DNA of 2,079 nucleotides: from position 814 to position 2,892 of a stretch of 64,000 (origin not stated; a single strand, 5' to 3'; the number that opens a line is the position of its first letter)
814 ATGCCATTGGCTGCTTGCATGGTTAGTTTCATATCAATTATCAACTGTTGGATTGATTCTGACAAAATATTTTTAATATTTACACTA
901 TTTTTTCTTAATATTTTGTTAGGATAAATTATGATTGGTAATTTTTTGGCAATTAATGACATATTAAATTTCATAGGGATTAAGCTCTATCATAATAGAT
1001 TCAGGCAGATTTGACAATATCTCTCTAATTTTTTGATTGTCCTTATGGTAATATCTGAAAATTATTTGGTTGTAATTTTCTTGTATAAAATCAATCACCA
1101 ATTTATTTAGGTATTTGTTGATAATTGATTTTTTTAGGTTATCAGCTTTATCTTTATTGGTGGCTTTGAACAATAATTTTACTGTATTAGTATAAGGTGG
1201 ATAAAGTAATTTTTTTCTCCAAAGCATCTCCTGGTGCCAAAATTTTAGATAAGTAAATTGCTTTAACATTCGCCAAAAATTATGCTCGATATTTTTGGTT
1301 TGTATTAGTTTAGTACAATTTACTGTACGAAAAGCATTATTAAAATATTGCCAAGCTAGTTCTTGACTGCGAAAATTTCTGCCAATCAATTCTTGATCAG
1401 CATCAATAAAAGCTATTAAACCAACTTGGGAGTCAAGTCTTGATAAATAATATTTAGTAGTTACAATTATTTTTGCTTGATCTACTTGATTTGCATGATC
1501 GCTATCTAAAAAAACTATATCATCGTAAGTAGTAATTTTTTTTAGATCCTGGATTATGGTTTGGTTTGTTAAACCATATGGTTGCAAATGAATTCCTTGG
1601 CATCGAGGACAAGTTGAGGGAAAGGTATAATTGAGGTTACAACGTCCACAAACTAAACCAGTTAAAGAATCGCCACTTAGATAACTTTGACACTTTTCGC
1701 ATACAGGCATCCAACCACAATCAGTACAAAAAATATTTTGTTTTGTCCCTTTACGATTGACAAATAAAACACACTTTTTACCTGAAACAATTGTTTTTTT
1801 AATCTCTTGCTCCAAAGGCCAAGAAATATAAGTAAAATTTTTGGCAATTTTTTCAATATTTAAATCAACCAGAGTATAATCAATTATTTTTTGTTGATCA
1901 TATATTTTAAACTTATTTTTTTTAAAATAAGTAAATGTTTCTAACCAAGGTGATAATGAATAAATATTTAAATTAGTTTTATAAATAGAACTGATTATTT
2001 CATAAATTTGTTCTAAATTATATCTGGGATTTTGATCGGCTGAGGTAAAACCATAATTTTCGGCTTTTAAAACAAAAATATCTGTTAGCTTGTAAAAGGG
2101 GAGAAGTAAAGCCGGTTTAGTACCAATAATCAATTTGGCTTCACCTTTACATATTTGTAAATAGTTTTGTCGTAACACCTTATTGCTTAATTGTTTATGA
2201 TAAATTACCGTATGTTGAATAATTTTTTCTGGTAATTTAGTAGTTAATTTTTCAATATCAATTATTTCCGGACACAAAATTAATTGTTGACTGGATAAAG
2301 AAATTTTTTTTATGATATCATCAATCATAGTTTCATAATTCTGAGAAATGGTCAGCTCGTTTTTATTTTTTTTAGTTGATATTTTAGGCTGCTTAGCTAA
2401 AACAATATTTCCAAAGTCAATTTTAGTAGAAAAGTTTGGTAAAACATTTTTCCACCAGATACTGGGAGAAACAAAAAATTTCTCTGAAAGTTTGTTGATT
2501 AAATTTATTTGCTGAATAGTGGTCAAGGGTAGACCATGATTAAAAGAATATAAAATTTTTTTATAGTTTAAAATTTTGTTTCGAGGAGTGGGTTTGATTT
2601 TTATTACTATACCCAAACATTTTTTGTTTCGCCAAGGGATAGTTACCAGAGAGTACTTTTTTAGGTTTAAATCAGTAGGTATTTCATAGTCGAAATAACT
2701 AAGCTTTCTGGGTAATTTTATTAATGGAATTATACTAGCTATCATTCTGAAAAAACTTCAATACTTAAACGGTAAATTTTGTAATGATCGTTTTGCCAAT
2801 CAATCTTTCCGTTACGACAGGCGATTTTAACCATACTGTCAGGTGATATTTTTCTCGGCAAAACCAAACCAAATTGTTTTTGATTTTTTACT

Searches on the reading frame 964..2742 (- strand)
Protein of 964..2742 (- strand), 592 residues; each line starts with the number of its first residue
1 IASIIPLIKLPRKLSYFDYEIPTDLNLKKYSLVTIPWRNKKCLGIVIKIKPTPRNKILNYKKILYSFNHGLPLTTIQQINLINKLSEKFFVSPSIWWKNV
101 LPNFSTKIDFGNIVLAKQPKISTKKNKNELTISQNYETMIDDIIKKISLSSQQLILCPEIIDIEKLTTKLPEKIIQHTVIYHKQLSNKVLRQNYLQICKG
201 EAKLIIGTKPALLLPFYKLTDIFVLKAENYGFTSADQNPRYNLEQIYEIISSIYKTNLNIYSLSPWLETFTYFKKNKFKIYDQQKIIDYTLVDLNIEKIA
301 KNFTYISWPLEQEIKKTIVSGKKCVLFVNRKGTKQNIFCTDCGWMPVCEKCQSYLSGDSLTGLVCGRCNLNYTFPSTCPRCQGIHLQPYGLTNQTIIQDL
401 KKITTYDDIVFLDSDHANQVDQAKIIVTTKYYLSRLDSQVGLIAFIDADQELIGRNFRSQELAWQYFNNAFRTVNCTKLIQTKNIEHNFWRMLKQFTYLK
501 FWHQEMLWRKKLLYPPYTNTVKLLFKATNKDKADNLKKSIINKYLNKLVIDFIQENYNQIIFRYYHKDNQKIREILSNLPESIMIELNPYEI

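Call 69: search_protein_families(library=pfam, proteins=[window:964-2742:-], max_evalue=0.00001)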
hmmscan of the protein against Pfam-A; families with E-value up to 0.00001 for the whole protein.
window:964-2742:- (592 aa): 1 family
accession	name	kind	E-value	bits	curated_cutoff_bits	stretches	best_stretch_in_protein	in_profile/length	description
PF17764.6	PriA_3primeBD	-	1.1e-09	38.5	22.7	1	15-102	10-96/96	3'DNA-binding domain (3'BD)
